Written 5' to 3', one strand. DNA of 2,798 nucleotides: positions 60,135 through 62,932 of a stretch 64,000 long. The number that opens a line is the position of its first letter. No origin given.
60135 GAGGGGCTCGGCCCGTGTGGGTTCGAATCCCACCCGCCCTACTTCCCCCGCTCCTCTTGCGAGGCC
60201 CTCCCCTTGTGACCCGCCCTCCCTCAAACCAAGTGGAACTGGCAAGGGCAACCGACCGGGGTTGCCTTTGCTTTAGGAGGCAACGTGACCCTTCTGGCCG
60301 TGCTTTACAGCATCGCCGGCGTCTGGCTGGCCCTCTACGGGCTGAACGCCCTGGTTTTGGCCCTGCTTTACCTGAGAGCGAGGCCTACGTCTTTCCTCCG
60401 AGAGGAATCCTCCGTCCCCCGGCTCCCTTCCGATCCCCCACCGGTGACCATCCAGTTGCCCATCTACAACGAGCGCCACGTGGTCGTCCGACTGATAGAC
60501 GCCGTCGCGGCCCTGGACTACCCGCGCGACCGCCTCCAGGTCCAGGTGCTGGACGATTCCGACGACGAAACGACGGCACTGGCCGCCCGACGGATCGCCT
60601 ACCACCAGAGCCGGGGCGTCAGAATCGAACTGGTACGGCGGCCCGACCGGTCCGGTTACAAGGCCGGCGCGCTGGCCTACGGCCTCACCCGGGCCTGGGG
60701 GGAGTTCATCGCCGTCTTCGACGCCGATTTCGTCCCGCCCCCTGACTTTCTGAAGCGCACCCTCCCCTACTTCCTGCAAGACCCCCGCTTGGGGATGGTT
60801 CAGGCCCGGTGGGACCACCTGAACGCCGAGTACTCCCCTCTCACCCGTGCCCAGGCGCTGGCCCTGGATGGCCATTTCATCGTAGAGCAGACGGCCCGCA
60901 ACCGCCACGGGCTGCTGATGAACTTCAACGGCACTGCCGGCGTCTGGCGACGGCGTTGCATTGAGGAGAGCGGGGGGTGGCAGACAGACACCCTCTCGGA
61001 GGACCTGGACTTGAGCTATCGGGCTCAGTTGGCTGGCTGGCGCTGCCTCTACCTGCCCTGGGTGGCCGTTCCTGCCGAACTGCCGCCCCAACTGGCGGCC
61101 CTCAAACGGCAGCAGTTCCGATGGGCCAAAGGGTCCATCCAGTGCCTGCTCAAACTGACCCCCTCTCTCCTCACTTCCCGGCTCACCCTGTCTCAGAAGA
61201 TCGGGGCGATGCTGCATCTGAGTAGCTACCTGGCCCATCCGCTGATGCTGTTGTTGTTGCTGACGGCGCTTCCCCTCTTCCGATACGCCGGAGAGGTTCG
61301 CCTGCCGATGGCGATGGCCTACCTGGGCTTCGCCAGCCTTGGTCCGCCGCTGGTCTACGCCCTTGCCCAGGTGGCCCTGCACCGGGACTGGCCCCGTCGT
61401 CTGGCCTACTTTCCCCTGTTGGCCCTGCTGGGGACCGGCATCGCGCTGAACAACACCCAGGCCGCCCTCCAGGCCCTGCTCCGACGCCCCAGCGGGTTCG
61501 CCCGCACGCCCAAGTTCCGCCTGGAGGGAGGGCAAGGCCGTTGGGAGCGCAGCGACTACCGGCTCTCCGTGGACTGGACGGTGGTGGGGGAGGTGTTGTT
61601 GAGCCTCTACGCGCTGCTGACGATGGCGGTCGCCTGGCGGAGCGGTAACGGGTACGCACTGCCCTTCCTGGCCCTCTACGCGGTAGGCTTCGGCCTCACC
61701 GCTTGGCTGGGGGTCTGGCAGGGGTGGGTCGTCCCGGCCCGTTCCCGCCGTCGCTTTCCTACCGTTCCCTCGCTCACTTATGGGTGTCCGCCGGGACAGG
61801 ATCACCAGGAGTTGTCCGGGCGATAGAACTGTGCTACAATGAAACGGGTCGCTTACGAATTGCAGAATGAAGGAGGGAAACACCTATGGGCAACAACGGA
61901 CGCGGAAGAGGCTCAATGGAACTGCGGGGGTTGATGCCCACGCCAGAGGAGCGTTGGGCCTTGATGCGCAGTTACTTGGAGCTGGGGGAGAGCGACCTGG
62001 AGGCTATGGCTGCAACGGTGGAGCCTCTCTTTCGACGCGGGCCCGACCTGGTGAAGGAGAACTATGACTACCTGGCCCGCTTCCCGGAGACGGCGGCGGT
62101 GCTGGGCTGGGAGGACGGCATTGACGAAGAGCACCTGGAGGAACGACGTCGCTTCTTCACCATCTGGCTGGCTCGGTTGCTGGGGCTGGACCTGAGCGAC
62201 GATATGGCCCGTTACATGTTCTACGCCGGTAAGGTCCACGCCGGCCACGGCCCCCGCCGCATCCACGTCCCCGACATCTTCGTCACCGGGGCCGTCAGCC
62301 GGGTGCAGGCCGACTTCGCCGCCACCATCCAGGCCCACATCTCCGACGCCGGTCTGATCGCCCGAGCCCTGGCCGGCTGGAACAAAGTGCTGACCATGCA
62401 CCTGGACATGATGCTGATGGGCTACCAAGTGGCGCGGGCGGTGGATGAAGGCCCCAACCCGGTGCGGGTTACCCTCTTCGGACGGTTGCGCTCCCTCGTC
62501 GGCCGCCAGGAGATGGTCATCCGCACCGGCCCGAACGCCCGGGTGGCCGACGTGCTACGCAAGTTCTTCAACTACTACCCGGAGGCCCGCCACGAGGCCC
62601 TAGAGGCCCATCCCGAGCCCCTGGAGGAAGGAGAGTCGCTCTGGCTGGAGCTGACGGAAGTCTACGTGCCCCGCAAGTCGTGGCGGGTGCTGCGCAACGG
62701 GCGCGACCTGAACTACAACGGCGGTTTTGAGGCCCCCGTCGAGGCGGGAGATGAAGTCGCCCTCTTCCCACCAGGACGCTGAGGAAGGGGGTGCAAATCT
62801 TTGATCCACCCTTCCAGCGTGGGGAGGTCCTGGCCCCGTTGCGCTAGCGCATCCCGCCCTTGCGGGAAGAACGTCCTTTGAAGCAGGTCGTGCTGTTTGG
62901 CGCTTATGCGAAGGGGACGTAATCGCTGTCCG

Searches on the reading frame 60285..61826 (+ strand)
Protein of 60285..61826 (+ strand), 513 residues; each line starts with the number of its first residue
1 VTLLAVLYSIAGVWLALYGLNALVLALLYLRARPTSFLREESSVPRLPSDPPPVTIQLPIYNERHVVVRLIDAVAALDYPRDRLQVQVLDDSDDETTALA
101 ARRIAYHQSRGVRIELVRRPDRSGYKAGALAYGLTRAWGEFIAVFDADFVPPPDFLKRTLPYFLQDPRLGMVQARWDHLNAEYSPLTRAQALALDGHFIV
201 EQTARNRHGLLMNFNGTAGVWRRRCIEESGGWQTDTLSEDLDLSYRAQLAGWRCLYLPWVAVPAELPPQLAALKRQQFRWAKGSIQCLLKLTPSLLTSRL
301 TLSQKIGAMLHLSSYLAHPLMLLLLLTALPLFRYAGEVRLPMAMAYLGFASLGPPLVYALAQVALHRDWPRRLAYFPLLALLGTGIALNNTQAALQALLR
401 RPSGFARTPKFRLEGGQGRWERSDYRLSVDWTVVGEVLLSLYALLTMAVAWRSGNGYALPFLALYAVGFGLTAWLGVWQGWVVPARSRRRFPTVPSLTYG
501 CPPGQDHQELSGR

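Call 7: search_protein_families(library=pfam, proteins=[window:60285-61826:+], max_evalue=0.01)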
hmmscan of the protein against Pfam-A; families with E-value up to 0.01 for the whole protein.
window:60285-61826:+ (513 aa): 5 families
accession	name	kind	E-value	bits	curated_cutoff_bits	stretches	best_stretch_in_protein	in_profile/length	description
PF13641.12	Glyco_tranf_2_3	-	9.7e-32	111.3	27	1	52-283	1-230/230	Glycosyltransferase like family 2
PF13632.12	Glyco_trans_2_3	-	1.6e-22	80.8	27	1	142-327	2-195/198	Glycosyl transferase family group 2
PF00535.33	Glycos_transf_2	-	6.3e-18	65.7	23.3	1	57-179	3-119/168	Glycosyl transferase family 2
PF13506.12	Glyco_transf_21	-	4.3e-07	30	21.7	1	122-282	14-174/174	Glycosyl transferase family 21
PF03552.20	Cellulose_synt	-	0.0049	15.9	24.7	0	231-330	416-521/722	Cellulose synthase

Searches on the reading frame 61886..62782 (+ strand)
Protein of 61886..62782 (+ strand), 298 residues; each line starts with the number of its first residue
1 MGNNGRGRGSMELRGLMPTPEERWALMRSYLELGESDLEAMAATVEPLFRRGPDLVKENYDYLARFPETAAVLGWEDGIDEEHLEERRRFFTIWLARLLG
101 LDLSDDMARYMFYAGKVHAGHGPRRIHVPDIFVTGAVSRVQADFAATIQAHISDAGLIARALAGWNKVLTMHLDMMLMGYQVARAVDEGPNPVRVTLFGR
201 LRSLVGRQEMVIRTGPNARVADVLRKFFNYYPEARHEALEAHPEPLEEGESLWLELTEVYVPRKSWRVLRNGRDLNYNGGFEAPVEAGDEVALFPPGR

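Call 7: search_protein_families(library=pfam, proteins=[window:61886-62782:+], max_evalue=0.01)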
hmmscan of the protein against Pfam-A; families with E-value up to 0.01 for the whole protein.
window:61886-62782:+ (298 aa): 2 families
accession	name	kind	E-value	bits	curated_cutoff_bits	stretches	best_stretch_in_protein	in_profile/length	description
PF11563.14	Protoglobin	-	1.1e-15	58.4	25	1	21-181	2-153/158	Protoglobin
PF02597.26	ThiS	-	6.6e-07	30.2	22.5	1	195-296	1-72/76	ThiS family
